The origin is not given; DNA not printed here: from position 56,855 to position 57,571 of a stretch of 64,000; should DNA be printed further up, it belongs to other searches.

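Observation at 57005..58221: HTH-Panacea antitoxin-like gene translationally coupled to an uncharacterised 138-aa toxin candidate, with triple half-site operator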

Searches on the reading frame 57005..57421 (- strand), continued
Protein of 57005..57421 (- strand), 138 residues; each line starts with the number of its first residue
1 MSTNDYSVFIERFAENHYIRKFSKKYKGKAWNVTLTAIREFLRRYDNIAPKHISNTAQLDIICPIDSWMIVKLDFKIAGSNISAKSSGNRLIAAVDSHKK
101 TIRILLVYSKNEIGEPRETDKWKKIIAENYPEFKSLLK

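Call 32: find_related_loci(query=A1, collection=genome_contigs, flank=4000)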
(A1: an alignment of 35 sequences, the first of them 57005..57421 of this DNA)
Query A1 (138 aa) in genome_contigs; peptide patterns used: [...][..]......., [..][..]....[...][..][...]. (x = any residue, [..] = any of these).
101 stretches matched a pattern; 62 encode a relative of the query (tblastn E <= 1e-3); 62 distinct loci.
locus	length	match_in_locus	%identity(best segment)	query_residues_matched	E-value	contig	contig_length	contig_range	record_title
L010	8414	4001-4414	97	1-138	2e-88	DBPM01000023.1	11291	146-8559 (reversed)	MAG TPA_asm: Candidatus Shapirobacteria bacterium UBA1420 UBA1420_contig_30351, whole genome shotgun sequence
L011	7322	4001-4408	63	1-136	6e-60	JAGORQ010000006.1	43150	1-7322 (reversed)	Candidatus Shapirobacteria bacterium isolate Gw_Eff_bin_278 Gw_Eff_1429_length_43150_cov_4.580852, whole genome shotgun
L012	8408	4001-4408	65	1-136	6e-60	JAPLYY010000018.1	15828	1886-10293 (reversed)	MAG: Candidatus Shapirobacteria bacterium isolate LacPavin_0920_WC90_MAG_39_8 LacPavin_0920_WC90_scaffold_230245, whole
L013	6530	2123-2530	63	1-136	2e-59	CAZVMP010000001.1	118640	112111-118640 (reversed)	MAG TPA_asm: uncultured Gammaproteobacteria bacterium isolate binchicken_co45_820 genome assembly, contig: NODE_83_lengt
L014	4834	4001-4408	63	1-136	1e-59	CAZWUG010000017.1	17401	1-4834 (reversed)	MAG TPA_asm: uncultured Gammaproteobacteria bacterium isolate SRP192927_co2_814 genome assembly, contig: NODE_5288_lengt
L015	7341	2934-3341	63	1-136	2e-57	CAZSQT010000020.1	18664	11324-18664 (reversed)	MAG TPA_asm: uncultured Gammaproteobacteria bacterium isolate SRP067234_co1_34 genome assembly, contig: k99_435020, whol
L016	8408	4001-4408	60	1-136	1e-56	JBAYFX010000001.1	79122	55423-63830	MAG: Candidatus Shapirobacteria bacterium isolate SO_2016_GW1_111 scaffold00713_OW334_2016, whole genome shotgun sequenc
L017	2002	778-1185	62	1-136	1e-57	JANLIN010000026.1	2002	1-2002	MAG: Candidatus Komeilibacteria bacterium isolate S40-16 k99_432748, whole genome shotgun sequence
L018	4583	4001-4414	62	1-138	4e-56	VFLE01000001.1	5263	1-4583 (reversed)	MAG: Candidatus Shapirobacteria bacterium isolate Bin_12_23 c_000000862359, whole genome shotgun sequence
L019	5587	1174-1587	61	1-138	2e-55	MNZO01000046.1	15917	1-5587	MAG: Candidatus Shapirobacteria bacterium CG2_30_35_20 cg2_3.0_scaffold_3251_c, whole genome shotgun sequence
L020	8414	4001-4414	62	1-138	4e-55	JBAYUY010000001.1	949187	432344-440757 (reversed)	MAG: Candidatus Shapirobacteria bacterium isolate SO_2016_LW3_47 scaffold00001_LW162_2016, whole genome shotgun sequence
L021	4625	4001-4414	62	1-138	1e-54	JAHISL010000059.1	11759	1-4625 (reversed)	MAG: Patescibacteria group bacterium isolate MM_PC_MetaG.mb.172 MM_PC_MetaG.mb.172_k141_913452, whole genome shotgun seq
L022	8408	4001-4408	57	1-136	7e-51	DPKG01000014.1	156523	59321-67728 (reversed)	MAG TPA_asm: Candidatus Shapirobacteria bacterium isolate UBA12405 contig_513, whole genome shotgun sequence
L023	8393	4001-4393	45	1-137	2e-33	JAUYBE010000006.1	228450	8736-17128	MAG: bacterium isolate C19_maxbin.019_sub C19_k141_78299, whole genome shotgun sequence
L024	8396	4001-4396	46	1-138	8e-33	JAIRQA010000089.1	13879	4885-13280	MAG: Coriobacteriales bacterium isolate Cf509_bin7 k119_1203103, whole genome shotgun sequence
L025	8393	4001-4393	42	1-137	3e-32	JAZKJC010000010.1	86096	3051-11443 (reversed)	MAG: Patescibacteria group bacterium isolate ADI_DC_SW_02_SPN_11032020-bin081_1 DCSW02SPN_B081_1_000000000010, whole gen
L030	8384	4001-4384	41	4-137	2e-29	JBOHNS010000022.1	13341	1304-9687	MAG: Candidatus Saccharimonadales bacterium isolate TC-S_metabat2.bin.86 k127_3626794, whole genome shotgun sequence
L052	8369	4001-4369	42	1-130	2e-24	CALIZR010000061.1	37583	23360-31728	MAG TPA_asm: uncultured Candidatus Saccharibacteria bacterium isolate ERR589379_bin.59_CONCOCT_v1.1_MAG genome assembly,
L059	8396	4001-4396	38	1-138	9e-24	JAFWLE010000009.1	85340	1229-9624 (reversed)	Candidatus Saccharibacteria bacterium isolate RGIG5840 Sheep_Jejunum-1__c1500, whole genome shotgun sequence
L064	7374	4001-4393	38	1-135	7e-22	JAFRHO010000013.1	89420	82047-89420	Candidatus Saccharibacteria bacterium isolate RGIG2476 Goat_Jejunum-2__c268291, whole genome shotgun sequence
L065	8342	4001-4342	40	6-122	1e-20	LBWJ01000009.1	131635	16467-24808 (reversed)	MAG: Candidatus Peregrinibacteria bacterium GW2011_GWC2_39_14 UT33_C0009, whole genome shotgun sequence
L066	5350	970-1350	39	6-134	3e-20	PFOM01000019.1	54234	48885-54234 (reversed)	MAG: Candidatus Peregrinibacteria bacterium CG_4_10_14_0_2_um_filter_38_24 CG_4_10_14_0.2_scaffold_150_c, whole genome s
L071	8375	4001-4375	30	1-129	2e-17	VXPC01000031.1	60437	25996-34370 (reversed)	MAG: Candidatus Saccharibacteria bacterium isolate SB0662_bin_47 NODE_528_length_60437_cov_33.762909, whole genome shotg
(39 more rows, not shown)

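Call 44: search_protein_representatives(alignment_id=A1)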
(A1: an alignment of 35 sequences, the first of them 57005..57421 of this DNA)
Query: 35 sequences, 133 profile positions. Proteins with E-value up to 0.001 (for the whole library): 230; up to 1e-10: 173; up to 1e-30: 55. The best 150 are listed.
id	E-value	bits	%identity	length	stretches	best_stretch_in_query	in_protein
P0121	2.3e-57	208.7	-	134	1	1-132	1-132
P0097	4.2e-57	207.9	-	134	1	3-132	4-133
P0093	3.8e-55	201.5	-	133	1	1-132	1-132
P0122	2.7e-54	198.8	-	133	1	1-132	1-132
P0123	8.8e-53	193.9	-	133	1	1-132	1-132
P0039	1.0e-50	187.2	-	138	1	1-131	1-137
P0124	1.5e-46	173.7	-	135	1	1-129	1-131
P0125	9.4e-46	171.1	-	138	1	4-132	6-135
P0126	8.2e-45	168.1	-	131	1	4-131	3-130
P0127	9.3e-45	167.9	-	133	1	1-132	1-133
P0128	4.5e-43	162.5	-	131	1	3-130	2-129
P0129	1.0e-42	161.4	-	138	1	2-131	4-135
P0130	6.7e-41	155.4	-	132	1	1-130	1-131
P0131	8.1e-41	155.2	-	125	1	1-120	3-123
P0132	7.9e-40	152.0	-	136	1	2-128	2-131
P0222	3.7e-23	98.0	-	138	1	3-128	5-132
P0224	4.9e-23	97.6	-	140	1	4-128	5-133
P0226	3.2e-22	95.0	-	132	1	7-131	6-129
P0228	6.0e-22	94.1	-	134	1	3-130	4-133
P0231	4.5e-21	91.3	-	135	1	3-129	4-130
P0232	1.4e-20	89.6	-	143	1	3-129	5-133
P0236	2.1e-19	85.9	-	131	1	7-130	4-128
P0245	1.6e-17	79.8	-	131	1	8-131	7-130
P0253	6.3e-16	74.6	-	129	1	15-130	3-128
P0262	1.1e-14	70.6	-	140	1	5-130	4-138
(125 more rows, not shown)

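Call 46: list_cluster_members(proteins=[P0262, P0253, P0245, P0236, P0232, P0231, P0228, P0226, P0224, P0222])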
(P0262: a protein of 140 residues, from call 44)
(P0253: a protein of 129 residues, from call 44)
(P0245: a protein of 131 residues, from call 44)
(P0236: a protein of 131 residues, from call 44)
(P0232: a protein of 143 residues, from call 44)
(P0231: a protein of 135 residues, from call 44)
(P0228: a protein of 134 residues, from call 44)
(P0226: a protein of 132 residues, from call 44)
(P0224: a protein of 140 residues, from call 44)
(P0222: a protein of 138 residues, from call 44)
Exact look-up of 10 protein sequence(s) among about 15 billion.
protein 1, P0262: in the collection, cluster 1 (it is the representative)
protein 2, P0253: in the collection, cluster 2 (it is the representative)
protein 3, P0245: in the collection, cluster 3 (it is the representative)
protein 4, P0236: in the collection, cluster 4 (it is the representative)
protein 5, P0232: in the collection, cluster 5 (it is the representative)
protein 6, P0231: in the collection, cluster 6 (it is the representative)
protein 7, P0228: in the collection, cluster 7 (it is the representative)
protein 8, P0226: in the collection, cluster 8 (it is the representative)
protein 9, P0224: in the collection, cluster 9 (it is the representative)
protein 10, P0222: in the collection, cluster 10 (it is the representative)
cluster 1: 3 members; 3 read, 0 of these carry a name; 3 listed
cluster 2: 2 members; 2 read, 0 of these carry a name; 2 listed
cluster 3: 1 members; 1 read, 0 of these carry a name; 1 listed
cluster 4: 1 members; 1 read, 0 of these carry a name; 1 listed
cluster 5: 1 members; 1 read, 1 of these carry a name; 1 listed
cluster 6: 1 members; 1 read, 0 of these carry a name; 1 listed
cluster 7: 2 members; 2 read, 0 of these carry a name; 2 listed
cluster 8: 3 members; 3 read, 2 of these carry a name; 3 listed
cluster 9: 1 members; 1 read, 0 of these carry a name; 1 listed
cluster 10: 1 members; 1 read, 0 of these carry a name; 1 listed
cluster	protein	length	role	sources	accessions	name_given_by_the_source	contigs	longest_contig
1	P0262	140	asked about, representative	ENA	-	-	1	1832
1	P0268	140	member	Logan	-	-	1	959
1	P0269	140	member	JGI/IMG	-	-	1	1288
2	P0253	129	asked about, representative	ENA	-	-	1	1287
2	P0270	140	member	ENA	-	-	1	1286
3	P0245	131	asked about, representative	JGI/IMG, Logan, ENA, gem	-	-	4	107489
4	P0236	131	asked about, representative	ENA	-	-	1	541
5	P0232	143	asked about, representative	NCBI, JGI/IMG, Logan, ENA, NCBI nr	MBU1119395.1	hypothetical protein KKH43_05940 [Patescibacteria group bacterium] | hypothetical protein [Patescibacteria group bacterium]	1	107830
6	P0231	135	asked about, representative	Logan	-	-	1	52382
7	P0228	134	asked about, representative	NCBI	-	-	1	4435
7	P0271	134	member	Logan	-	-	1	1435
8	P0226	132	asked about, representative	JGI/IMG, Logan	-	hypothetical protein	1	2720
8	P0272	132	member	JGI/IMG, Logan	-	hypothetical protein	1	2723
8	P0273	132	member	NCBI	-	-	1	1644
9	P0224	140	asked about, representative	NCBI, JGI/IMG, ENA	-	-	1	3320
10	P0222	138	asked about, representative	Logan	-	-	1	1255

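Call 50: find_homologous_proteins(query=P0076, max_evalue=0.001)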
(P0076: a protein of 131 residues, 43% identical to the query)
Query P0076 (131 aa): 807 proteins with E <= 0.001 among 812 candidates; the best 120 are listed.
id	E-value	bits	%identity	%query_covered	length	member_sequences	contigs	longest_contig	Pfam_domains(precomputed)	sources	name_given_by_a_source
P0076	3.1e-83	294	100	100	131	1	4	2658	-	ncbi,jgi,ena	-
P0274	9.9e-68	244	79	100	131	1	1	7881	-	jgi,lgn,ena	jgi:hypothetical protein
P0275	6.2e-65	235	77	100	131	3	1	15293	-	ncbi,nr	ncbi:MAG: hypothetical protein NT077_02870 [Candidatus Taylorbacteria bacterium]|nr:hypothetical pro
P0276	7.3e-65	235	80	100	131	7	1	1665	-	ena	-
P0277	4.6e-64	232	77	100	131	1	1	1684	-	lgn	-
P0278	3.1e-63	229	77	98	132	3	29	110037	-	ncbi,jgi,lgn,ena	-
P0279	1.3e-62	227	75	100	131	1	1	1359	-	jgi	jgi:hypothetical protein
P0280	2.4e-62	226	74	100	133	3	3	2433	-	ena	-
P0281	3.2e-62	226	75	100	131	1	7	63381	-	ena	-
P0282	2.5e-59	217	73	100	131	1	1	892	-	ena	-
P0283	9.6e-53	195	67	95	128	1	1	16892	-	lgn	-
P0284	1.0e-52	195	64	98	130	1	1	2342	-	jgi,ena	-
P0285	2.4e-52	194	65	98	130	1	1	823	-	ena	-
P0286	7.9e-52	192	64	99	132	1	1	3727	-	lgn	-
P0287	1.5e-51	192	67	95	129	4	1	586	-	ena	-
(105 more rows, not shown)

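Call 55: search_solved_structures(query=A3, max_evalue=10, show_alignments=2)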
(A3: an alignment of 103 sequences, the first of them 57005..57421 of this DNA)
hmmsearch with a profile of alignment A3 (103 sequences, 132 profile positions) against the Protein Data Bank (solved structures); distinct sequences matched with E-value up to 10: 10.
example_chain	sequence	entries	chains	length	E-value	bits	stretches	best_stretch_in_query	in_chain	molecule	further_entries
5ja9_C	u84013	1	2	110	0.016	18.4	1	71-110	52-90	Toxin HigB-2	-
5ja8_A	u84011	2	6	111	0.016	18.3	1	71-110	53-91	Toxin HigB-2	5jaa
8a0x_C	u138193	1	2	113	0.017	18.3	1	71-110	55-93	Toxin HigB-2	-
5mje_A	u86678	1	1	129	0.022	17.9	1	71-110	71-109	Cytotoxic translational repressor of toxin-antitoxin stability system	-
9tv9_C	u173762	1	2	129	0.022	17.9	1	71-110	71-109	Toxin HigB-2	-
3htn_A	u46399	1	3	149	0.48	13.6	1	75-105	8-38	Putative DNA binding protein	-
3ty3_A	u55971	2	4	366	1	12.5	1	41-86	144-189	Probable homoisocitrate dehydrogenase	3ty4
4bs1_A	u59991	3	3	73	1.3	12.1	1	16-41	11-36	TRANSCRIPTIONAL REGULATOR (NTRC FAMILY) | TRANSCRIPTIONAL REGULATOR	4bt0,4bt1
4x5u_A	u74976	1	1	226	2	11.6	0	10-68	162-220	Cag pathogenicity island protein (Cag18)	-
4cii_A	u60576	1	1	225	9.3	9.4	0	10-68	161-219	CAG PATHOGENICITY ISLAND PROTEIN (CAG18)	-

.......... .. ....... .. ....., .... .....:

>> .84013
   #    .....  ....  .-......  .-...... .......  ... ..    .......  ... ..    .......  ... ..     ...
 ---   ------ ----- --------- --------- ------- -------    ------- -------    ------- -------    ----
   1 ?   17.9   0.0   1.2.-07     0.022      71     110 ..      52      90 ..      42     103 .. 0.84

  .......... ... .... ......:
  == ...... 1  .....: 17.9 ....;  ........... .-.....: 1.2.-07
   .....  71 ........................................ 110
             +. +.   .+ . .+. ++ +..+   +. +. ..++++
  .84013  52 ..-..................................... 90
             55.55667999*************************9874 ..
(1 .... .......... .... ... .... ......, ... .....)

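Call 56: search_protein_families(library=pfam, alignment_id=A3, max_evalue=1)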
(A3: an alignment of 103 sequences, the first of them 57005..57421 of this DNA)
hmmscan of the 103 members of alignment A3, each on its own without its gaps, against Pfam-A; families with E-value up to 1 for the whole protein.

A. member 1, window:57005-57421:- (138 aa): 1 family
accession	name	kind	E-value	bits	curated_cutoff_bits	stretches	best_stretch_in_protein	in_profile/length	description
PF00167.24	FGF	-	0.1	13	24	1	4-36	71-103/124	Fibroblast growth factor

B. families by the number of members that match (of 103 scanned): 77 families (the first 25 are shown)
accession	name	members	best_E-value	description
PF11919.13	PSME4_C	3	0.013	Proteasome activator complex subunit 4-like, C-terminal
PF07911.18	DUF1677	2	0.001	Protein of unknown function (DUF1677)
PF17116.11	T9SS_plug_1st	2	0.0075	Type 9 secretion system plug protein 1st domain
PF10786.14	HI_0552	2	0.014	HI_0552 protein family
PF09034.15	TRADD_N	2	0.11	TRADD, N-terminal domain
PF14040.12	DNase_NucA_NucB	1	0.0015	Deoxyribonuclease NucA/NucB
PF07742.17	BTG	1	0.0016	BTG family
PF08696.17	Dna2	1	0.0031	DNA replication factor Dna2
PF18151.6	DUF5601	1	0.0054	Domain of unknown function (DUF5601)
PF06575.17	DUF1132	1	0.0066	Protein of unknown function (DUF1132)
PF06119.19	NIDO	1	0.0069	Nidogen-like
PF13425.11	O-antigen_lig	1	0.007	O-antigen ligase like membrane protein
PF11486.13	DUF3212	1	0.007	Protein of unknown function (DUF3212)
PF05133.19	SPP1_portal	1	0.011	Phage portal protein, SPP1 Gp6-like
PF17679.6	Dip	1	0.012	gp37/Dip protein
PF06296.18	RelE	1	0.014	RelE toxin of RelE / RelB toxin-antitoxin system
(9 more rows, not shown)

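Call 64: find_related_loci(query=A1, collection=viral_contigs, flank=5000)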
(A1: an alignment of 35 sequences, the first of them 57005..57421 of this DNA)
Query A1 (138 aa) in viral_contigs; peptide patterns used: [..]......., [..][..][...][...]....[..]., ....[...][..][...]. (x = any residue, [..] = any of these).
309 stretches matched a pattern; 1 encode a relative of the query (tblastn E <= 1e-3); 1 distinct loci.
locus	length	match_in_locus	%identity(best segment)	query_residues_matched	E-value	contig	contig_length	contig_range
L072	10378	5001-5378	41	1-132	3e-29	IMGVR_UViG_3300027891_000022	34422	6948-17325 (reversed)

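Call 65: fold_search(model_id=the predicted structure, library=viral)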
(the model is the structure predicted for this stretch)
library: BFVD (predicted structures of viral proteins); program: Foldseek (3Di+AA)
matches with E <= 10: 940; with E <= 0.001: 0
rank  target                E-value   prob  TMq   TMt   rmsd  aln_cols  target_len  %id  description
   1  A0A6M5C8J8            3.9e-03  0.93  0.39  0.41   8.4       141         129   13  (no name in the UniProt tables at hand)
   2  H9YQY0                9.9e-03  0.99  0.46  0.61   5.1       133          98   10  (no name in the UniProt tables at hand)
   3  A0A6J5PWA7            2.8e-02  0.89  0.32  0.32   8.5        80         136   15  Uncharacterized protein [uncultured Caudovirales phage]
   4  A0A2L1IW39            3.2e-02  0.63  0.36  0.39   8.7       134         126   17  Uncharacterized protein [Streptomyces phage BillNye]
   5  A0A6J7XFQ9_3          4.2e-02  0.44  0.32  0.06   8.6       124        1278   13  RadC-like JAB domain containing protein [uncultured Caudovirales phage]
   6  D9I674                5.1e-02  0.80  0.41  0.47   4.7       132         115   11  Uncharacterized protein [Acinetobacter phage 133]
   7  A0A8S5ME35            5.4e-02  0.54  0.30  0.37   9.2        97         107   20  Uncharacterized protein [Siphoviridae sp. ctYh54]
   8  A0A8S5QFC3            5.8e-02  0.72  0.37  0.14   6.8       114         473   15  Minor capsid protein [Siphoviridae sp. ctoRD1]
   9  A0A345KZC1            6.2e-02  0.57  0.38  0.40   5.9       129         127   12  (no name in the UniProt tables at hand)
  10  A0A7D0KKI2            6.6e-02  0.41  0.31  0.22   8.9       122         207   12  (no name in the UniProt tables at hand)
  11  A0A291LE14            8.1e-02  0.25  0.26  0.18  13.0       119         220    9  Uncharacterized protein [Aeromonas phage AS-szw]
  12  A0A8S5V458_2          8.6e-02  0.38  0.25  0.04   6.4        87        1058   17  PolyVal ADP-Ribosyltransferase [Myoviridae sp. ct8iP21]
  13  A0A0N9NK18            9.2e-02  0.16  0.28  0.18  14.3       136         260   14  (no name in the UniProt tables at hand)
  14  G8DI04                1.0e-01  0.15  0.26  0.14  18.2       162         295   11  (no name in the UniProt tables at hand)
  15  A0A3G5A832            1.0e-01  0.15  0.21  0.06  10.2       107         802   14  Class II histone deacetylase [Hyperionvirus sp.]
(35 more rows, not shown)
